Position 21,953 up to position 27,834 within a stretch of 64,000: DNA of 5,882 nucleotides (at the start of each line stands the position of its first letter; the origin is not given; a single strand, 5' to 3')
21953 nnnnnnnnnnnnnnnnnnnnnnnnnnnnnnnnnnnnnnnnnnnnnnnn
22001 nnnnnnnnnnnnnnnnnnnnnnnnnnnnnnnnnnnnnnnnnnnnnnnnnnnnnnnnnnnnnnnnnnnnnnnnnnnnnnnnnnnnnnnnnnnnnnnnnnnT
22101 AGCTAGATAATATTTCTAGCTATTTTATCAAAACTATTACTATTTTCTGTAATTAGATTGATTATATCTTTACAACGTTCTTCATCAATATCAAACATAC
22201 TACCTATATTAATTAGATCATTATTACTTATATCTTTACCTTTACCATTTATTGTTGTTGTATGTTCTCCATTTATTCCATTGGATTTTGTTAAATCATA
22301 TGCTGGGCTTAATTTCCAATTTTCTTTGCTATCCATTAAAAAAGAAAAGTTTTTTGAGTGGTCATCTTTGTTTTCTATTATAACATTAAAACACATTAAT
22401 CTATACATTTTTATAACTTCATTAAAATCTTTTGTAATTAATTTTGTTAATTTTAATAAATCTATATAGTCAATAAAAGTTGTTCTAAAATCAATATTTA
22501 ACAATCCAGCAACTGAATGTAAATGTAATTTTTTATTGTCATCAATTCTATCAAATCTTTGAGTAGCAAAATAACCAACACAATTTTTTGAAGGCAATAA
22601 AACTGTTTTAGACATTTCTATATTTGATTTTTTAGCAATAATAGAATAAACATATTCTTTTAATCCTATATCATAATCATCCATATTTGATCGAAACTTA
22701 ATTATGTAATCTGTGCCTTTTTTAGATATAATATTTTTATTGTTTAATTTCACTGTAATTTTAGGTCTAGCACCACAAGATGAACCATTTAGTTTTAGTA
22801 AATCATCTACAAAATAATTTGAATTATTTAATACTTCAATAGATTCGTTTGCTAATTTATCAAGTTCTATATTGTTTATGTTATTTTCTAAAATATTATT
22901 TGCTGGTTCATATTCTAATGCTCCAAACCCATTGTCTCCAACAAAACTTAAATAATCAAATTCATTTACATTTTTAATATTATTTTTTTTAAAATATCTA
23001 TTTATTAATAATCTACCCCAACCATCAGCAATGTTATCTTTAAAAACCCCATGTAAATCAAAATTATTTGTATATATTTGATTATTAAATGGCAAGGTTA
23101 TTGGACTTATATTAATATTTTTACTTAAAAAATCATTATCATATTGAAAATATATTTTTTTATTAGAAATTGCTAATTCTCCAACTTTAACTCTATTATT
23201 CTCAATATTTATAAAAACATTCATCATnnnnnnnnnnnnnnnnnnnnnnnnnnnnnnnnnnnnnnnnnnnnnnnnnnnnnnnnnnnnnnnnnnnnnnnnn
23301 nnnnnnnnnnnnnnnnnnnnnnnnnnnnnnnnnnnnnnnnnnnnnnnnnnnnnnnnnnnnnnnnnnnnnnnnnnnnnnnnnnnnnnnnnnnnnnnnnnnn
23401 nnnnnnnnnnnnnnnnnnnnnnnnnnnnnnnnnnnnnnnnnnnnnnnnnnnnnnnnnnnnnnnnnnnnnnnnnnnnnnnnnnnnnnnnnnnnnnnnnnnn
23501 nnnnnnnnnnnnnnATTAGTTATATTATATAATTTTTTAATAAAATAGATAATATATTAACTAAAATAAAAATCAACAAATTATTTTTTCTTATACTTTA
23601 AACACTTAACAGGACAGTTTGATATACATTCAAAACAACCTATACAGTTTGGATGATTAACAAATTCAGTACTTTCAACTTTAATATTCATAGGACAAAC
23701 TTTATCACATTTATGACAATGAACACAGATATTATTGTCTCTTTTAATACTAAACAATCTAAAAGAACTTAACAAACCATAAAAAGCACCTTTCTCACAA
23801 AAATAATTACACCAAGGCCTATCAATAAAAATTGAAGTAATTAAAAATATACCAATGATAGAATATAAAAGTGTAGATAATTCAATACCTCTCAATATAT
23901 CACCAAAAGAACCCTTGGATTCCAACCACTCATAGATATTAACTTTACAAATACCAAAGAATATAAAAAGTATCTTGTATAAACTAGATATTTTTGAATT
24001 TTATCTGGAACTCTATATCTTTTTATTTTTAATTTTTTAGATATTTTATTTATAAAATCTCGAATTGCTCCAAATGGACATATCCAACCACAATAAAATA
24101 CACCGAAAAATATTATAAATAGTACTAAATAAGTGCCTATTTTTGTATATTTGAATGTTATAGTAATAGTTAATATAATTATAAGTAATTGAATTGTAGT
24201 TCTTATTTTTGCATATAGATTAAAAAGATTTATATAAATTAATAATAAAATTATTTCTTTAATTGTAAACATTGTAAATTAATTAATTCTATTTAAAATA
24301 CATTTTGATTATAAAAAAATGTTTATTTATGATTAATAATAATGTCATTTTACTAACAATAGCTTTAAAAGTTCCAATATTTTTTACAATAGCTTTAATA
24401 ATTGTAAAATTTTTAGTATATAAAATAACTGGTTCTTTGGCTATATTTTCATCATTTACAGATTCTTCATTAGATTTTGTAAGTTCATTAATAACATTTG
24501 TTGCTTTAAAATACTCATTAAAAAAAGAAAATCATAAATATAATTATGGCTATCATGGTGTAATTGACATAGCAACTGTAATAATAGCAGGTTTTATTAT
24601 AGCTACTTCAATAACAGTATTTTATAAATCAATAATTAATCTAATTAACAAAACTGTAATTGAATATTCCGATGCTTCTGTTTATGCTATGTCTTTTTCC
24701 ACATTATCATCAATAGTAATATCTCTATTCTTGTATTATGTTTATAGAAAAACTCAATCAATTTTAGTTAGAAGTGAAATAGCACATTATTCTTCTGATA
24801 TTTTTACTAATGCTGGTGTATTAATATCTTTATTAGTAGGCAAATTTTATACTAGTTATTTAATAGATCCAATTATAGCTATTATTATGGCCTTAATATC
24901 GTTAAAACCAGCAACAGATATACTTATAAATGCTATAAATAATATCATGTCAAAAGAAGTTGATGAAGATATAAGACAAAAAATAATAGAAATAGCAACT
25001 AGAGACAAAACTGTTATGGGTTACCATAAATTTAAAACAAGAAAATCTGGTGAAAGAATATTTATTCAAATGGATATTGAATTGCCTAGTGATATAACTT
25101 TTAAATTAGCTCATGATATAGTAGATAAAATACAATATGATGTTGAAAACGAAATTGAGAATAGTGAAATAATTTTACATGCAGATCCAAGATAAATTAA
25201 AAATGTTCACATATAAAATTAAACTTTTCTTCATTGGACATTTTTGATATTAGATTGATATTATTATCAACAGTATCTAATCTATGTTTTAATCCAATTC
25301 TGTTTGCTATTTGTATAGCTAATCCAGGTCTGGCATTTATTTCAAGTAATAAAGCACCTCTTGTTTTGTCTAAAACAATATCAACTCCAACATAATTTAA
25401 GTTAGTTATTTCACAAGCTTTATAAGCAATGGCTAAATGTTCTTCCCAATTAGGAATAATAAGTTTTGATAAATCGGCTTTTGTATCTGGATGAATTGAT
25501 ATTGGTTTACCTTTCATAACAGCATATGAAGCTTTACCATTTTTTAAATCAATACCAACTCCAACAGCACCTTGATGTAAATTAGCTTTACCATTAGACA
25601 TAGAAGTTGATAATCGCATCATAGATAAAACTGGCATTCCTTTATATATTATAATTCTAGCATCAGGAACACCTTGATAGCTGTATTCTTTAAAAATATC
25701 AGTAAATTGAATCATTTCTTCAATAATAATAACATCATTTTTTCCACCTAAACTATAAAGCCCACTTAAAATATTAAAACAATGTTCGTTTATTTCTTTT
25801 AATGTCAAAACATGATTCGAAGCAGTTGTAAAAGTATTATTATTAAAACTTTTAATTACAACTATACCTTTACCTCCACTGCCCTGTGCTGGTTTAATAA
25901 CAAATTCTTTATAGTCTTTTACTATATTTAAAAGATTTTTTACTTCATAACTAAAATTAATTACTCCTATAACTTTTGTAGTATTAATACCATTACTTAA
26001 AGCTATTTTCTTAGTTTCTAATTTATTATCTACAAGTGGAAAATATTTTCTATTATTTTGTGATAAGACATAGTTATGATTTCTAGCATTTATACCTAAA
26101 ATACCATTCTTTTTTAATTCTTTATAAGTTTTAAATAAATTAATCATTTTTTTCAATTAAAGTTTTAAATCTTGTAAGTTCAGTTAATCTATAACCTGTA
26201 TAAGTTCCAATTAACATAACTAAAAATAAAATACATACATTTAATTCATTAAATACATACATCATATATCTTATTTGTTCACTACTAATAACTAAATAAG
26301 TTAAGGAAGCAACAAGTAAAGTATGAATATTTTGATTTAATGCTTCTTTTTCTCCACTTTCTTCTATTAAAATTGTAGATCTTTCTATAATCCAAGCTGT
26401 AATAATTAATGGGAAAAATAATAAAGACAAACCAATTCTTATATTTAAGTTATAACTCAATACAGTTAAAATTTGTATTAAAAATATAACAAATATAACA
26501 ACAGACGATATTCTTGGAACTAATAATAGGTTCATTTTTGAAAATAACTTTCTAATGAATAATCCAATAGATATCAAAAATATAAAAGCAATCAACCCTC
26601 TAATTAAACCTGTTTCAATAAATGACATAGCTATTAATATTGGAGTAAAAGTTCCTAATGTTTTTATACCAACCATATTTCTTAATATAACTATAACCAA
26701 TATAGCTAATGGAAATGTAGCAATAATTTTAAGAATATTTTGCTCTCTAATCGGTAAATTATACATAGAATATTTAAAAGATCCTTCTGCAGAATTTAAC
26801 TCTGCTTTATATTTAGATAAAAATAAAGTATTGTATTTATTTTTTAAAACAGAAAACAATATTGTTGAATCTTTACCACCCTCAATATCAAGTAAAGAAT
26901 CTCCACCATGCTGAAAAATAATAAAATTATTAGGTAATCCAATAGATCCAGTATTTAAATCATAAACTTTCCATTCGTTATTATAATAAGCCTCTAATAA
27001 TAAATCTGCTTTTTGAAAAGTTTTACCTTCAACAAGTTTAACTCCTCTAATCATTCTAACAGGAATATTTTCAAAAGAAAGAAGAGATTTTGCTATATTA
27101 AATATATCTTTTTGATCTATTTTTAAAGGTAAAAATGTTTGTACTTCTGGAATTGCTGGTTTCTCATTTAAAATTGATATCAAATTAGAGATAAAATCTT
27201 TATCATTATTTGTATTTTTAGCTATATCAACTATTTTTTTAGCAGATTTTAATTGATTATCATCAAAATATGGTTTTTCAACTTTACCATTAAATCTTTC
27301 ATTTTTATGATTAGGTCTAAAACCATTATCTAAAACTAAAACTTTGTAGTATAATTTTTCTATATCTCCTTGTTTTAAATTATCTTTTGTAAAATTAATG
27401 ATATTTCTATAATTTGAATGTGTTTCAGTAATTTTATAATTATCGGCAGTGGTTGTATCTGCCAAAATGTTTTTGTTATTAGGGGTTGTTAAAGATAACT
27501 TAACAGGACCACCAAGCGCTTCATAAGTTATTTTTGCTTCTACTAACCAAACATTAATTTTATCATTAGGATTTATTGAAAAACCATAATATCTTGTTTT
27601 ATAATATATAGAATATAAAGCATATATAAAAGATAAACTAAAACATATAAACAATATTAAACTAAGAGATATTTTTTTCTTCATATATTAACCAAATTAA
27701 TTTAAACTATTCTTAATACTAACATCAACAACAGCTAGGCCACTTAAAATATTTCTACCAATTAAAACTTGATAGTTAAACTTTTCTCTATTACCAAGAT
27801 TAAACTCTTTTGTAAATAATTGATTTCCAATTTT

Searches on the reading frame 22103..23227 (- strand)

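Call 11: search_protein_families(library=pfam, proteins=[window:22103-23227:-], max_evalue=0.001)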
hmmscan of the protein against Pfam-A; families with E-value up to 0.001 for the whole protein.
window:22103-23227:- (374 aa): 2 families
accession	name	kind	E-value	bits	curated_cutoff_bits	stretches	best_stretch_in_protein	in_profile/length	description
PF07804.18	HipA_C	-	3.4e-42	144.9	30.5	1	149-361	2-207/213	HipA-like C-terminal domain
PF13657.11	Couple_hipA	-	2.3e-15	57.4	22.5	1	11-106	6-98/99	HipA N-terminal domain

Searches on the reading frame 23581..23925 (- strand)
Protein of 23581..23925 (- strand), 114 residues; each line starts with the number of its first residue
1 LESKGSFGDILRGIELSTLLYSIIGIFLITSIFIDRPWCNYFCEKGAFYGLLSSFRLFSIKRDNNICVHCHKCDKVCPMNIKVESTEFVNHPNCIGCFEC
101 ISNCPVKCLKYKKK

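Call 11: search_protein_families(library=pfam, proteins=[window:23581-23925:-], max_evalue=0.001)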
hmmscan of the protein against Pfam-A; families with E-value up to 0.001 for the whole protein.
window:23581-23925:- (114 aa): 10 families
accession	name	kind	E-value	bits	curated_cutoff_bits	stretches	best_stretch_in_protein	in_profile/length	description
PF13237.11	Fer4_10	-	2.6e-09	37.3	25.5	1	60-105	2-53/53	4Fe-4S dicluster domain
PF12838.12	Fer4_7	-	1.7e-06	28.9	27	0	57-81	28-52/52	4Fe-4S dicluster domain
PF12797.12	Fer4_2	-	4e-06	26.9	24.5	0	62-78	5-21/22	4Fe-4S binding domain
PF14697.11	Fer4_21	-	1.5e-05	25.5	35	1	63-110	4-58/59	4Fe-4S dicluster domain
PF12801.12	Fer4_5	-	6.9e-05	23.2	22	1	19-56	4-41/48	4Fe-4S binding domain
PF13484.11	Fer4_16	-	0.00011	23.4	30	0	66-80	52-66/66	4Fe-4S double cluster binding domain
PF13187.11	Fer4_9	-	0.00017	22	27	0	67-108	2-51/52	4Fe-4S dicluster domain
PF12837.12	Fer4_6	-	0.00073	19.8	25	0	90-107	5-22/24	4Fe-4S binding domain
PF00037.32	Fer4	-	0.00075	19.7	21.1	0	61-80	2-21/24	4Fe-4S binding domain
PF12798.12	Fer4_3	-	0.00083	20.5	27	0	67-81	1-15/15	4Fe-4S binding domain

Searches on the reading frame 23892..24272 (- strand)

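Call 11: search_protein_families(library=pfam, proteins=[window:23892-24272:-], max_evalue=0.001)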
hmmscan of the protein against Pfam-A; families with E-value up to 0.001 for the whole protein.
window:23892-24272:- (126 aa): 1 family
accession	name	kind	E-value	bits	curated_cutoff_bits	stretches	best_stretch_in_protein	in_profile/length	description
PF12801.12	Fer4_5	-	2.1e-12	47.2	22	1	49-84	12-48/48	4Fe-4S binding domain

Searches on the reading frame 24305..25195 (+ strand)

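Call 11: search_protein_families(library=pfam, proteins=[window:24305-25195:+], max_evalue=0.001)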
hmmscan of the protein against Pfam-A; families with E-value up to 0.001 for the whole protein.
window:24305-25195:+ (296 aa): 2 families
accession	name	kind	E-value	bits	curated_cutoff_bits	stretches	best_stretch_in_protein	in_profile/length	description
PF01545.26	Cation_efflux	-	2.4e-30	106.2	26.6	1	23-215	3-198/198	Cation efflux family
PF16916.11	ZT_dimer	-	1.1e-16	61.1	26.7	1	220-295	2-77/78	Dimerisation domain of Zinc Transporter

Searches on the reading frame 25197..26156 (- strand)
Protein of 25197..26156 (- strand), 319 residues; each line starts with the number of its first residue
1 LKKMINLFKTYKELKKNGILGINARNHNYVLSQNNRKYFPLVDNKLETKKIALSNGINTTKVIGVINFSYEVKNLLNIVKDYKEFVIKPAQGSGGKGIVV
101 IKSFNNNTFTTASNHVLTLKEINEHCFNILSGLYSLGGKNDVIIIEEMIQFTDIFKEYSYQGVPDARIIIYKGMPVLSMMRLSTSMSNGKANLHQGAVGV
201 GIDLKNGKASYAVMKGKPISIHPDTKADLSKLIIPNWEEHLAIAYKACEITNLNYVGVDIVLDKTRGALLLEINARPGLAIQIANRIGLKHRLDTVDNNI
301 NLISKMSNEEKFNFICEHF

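Call 11: search_protein_families(library=pfam, proteins=[window:25197-26156:-], max_evalue=0.001)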
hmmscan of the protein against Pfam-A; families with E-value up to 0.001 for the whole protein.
window:25197-26156:- (319 aa): 6 families
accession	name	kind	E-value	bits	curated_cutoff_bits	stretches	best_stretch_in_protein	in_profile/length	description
PF14397.11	ATPgrasp_ST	-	1.5e-84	283.9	31.4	1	25-297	2-277/278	Sugar-transfer associated ATP-grasp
PF08443.16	RimK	-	4.9e-10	39.8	21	1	238-281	129-171/188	RimK-like ATP-grasp domain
PF14398.11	ATPgrasp_YheCD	-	6.7e-10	39.1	26.8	1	71-117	37-83/255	YheC/D like ATP-grasp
PF02655.19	ATP-grasp_3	-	8.5e-08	32.9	23.2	0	78-114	27-63/160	ATP-grasp domain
PF02955.21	GSH-S_ATP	-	7.8e-07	29.1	23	0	66-108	15-57/175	Prokaryotic glutathione synthetase, ATP-grasp domain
PF03133.20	TTL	-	6.6e-05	22.7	20.1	0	242-293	224-275/292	Tubulin-tyrosine ligase family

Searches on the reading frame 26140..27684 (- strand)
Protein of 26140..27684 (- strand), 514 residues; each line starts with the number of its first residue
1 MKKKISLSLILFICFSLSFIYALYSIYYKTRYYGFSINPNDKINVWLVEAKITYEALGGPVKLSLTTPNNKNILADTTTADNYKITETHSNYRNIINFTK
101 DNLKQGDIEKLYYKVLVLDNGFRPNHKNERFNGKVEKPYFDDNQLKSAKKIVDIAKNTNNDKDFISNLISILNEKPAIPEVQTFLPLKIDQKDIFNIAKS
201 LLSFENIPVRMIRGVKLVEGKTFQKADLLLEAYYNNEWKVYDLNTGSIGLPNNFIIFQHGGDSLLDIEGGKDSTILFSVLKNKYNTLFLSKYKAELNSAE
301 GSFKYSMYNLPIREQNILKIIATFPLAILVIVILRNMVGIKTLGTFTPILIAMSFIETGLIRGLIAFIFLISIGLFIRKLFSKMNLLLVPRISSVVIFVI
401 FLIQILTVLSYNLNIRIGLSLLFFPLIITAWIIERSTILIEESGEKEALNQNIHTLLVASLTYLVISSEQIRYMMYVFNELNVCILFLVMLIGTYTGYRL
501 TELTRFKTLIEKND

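Call 12: search_protein_families(library=pfam, proteins=[window:26140-27684:-], max_evalue=0.001)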
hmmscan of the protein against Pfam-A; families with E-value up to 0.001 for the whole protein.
window:26140-27684:- (514 aa): 2 families
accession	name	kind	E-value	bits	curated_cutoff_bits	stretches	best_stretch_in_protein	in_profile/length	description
PF14402.11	7TM_transglut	-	8.5e-82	274.8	25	1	263-509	2-247/248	7 transmembrane helices usually fused to an inactive transglutaminase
PF14400.11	Transglut_i_TM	-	9.1e-20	71.7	25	1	28-184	1-157/161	Inactive transglutaminase fused to 7 transmembrane helices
